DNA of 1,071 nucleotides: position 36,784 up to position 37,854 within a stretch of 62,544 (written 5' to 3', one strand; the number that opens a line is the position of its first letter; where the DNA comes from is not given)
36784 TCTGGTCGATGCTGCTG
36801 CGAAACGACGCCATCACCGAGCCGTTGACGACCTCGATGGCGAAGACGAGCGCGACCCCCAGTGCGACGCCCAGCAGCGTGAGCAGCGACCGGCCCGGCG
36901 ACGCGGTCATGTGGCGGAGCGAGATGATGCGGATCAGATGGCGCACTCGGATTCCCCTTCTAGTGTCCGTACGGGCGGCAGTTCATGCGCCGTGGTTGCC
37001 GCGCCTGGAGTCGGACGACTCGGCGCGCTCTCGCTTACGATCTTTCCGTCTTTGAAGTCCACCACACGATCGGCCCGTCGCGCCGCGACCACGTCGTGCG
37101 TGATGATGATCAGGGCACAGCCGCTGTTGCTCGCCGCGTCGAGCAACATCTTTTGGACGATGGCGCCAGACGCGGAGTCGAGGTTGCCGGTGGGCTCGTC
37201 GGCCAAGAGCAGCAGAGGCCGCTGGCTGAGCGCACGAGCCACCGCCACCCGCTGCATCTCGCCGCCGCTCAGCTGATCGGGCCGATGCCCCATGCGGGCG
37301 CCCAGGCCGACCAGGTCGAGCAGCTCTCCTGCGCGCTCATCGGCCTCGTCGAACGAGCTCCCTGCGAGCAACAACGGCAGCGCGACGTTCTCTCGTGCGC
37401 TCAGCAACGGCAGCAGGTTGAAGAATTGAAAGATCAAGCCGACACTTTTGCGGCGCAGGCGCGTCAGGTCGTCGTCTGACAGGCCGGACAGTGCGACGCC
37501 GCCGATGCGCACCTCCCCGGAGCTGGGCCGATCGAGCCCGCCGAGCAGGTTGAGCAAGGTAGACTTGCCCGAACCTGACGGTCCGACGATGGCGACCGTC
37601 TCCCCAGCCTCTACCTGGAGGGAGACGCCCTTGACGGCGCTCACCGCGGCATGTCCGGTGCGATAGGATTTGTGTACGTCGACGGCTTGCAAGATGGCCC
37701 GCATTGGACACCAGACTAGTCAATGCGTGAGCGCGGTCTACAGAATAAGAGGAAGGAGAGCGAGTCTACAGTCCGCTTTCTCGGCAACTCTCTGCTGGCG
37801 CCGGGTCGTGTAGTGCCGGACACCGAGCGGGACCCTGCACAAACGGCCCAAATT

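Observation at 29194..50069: A 21-kb accessory island of tailoring and export genes built from three paralogue pairs, with no recognisable scaffold synthase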

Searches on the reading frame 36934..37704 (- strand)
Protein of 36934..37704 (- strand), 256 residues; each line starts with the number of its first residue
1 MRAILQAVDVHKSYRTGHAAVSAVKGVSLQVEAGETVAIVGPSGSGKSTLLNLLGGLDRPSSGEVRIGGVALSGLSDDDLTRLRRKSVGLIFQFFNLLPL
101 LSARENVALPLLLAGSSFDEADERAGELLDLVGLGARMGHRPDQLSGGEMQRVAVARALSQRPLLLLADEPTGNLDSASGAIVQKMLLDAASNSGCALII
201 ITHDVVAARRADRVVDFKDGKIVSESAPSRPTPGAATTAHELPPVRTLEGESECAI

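Call 5: search_protein_families(library=pfam, proteins=[window:36934-37704:-], max_evalue=0.01)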
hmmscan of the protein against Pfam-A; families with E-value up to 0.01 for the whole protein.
window:36934-37704:- (256 aa): 8 families
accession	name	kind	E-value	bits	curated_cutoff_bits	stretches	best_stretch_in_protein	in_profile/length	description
PF00005.33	ABC_tran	-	1.3e-34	120.1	25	1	25-172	2-136/137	ABC transporter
PF02463.25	SMC_N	-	3.3e-06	27.1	40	0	124-216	116-210/220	RecF/RecN/SMC N terminal domain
PF13304.12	AAA_21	-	9.6e-05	23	27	1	38-57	3-22/304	AAA domain, putative AbiEii toxin, Type IV TA system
PF13555.12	AAA_29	-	0.00016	21.8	27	1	27-51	15-39/61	P-loop containing region of AAA domain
PF13191.12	AAA_16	-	0.00027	21.9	32.6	1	33-190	21-159/167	AAA ATPase domain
PF03193.22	RsgA_GTPase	-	0.00037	20.8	30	1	33-61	105-133/174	RsgA GTPase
PF13401.12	AAA_22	-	0.0032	18.2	27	0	37-163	8-85/130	AAA domain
PF01926.29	MMR_HSR1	-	0.0053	17.3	21.9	0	36-56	1-21/113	50S ribosome-binding GTPase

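Call 7: search_protein_families(library=ncbifam, proteins=[window:36934-37704:-], max_evalue=0.001)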
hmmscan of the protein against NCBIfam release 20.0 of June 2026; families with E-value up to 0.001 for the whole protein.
window:36934-37704:- (256 aa): 187 families (the best 25 are shown)
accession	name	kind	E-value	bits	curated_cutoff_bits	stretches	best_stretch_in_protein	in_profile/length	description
TIGR02211.1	LolD_lipo_ex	equivalog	6.6e-73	244.9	307.75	1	4-223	1-220/221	lipoprotein-releasing ABC transporter ATP-binding protein LolD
NF007826.0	PRK10535.1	equivalog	1.9e-69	234.6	966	1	1-232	1-231/648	macrolide ABC transporter ATP-binding protein/permease MacB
NF008639.0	PRK11629.1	equivalog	1.9e-66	223.8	360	1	3-225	5-227/234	lipoprotein-releasing ABC transporter ATP-binding protein LolD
NF007879.0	PRK10584.1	equivalog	1.2e-63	215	336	1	4-225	6-227/228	putative ABC transporter ATP-binding protein YbbA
TIGR02982.1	heterocyst_DevA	subfamily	1e-58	198.5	295.8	1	9-222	6-219/220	ABC exporter ATP-binding subunit, DevA family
NF038007.1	ABC_ATP_DarD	equivalog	5.1e-57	192.9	375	1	5-222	2-218/218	darobactin export ABC transporter ATP-binding protein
TIGR02673.1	FtsE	equivalog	1.8e-56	191.2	264.85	1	6-220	3-213/214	cell division ATP-binding protein FtsE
TIGR03608.1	L_ocin_972_ABC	subfamily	5.4e-50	169.7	254.85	1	22-216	12-205/206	putative bacteriocin export ABC transporter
TIGR02315.1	ABC_phnC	equivalog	1.8e-48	165.1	266.1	1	5-230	2-232/243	phosphonate ABC transporter ATP-binding protein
TIGR01186.1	proV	subfamily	1.8e-47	162.2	326.6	1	22-228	7-214/363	betaine/proline/choline family ABC transporter ATP-binding protein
TIGR02314.1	ABC_MetN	equivalog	6.2e-47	160.3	499.7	1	9-226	6-223/343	methionine ABC transporter ATP-binding protein MetN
NF007027.0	PRK09493.1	equivalog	3.2e-46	157.6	379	1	19-229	12-221/240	glutamine ABC transporter ATP-binding protein GlnQ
TIGR03005.1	ectoine_ehuA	equivalog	9.1e-46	156.1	345.4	1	19-229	11-232/252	ectoine/hydroxyectoine ABC transporter ATP-binding protein EhuA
NF040933.2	ABC_arch_GlcV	equivalog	1.1e-44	152.8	450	1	8-224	6-222/357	glucose ABC transporter ATP-binding protein GlcV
TIGR03265.1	PhnT2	equivalog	6.1e-44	150.7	457.7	1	6-229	6-220/353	putative 2-aminoethylphosphonate ABC transporter ATP-binding protein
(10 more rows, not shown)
